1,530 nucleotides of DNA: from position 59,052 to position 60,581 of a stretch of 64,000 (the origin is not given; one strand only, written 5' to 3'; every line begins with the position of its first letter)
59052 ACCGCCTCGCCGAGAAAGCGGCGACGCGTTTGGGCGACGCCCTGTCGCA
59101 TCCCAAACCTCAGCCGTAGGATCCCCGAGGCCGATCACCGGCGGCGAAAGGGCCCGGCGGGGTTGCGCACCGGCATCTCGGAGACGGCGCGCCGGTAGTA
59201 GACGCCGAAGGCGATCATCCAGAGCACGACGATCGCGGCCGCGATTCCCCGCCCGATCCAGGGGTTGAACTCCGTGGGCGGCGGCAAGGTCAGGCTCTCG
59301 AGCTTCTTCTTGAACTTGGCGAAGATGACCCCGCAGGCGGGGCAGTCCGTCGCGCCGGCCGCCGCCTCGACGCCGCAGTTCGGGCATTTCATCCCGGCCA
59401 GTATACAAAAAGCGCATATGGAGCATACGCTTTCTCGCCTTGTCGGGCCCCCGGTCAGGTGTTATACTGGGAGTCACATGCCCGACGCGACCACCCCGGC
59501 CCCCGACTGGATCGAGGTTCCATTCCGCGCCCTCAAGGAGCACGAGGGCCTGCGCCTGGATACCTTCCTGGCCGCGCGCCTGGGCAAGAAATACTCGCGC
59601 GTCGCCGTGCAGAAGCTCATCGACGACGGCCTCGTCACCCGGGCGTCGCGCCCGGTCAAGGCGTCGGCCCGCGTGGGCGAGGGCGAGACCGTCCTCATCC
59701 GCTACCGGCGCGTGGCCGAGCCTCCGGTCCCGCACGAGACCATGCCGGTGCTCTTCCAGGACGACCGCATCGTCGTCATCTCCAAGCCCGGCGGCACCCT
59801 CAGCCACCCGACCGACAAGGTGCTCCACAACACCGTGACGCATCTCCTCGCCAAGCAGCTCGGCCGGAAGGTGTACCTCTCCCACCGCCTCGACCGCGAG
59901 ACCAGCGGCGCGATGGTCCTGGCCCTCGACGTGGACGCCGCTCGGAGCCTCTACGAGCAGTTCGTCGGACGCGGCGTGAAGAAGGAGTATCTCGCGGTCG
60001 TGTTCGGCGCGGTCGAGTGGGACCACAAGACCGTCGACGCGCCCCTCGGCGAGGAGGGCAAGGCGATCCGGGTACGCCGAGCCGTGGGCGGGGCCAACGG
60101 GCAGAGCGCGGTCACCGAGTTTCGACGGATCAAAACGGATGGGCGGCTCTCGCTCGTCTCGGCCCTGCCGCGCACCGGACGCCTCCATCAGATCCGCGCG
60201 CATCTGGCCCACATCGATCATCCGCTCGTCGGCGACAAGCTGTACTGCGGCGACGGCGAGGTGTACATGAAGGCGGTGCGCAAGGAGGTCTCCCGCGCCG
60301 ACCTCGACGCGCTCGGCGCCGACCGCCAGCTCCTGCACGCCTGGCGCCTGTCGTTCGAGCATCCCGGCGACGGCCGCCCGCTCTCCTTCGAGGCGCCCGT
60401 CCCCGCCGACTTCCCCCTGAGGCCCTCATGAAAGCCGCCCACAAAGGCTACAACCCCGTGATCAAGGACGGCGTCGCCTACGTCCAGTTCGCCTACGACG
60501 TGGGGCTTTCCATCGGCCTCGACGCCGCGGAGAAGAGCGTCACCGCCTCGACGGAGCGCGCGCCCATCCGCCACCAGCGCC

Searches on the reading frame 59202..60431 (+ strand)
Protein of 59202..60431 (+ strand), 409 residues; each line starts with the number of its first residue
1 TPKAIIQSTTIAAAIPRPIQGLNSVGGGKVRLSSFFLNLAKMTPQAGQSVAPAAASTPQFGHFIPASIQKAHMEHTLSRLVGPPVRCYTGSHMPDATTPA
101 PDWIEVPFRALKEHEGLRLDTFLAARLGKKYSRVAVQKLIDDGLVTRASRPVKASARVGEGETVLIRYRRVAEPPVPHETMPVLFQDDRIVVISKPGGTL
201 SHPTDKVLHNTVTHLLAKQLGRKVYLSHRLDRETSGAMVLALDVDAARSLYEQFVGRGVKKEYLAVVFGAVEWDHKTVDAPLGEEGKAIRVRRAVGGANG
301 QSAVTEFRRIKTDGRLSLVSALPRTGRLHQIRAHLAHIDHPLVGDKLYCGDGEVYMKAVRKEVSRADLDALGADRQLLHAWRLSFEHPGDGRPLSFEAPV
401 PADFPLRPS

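Call 68: search_protein_families(library=pfam, proteins=[window:59202-60431:+], max_evalue=0.00001)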
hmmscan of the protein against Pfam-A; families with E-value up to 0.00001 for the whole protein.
window:59202-60431:+ (409 aa): 2 families
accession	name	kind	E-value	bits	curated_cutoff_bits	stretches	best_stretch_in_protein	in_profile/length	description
PF00849.27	PseudoU_synth_2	-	1.8e-31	109.8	26.8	1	190-337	2-152/152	RNA pseudouridylate synthase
PF01479.30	S4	-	7.5e-08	32.4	22.8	1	117-164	1-48/48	S4 domain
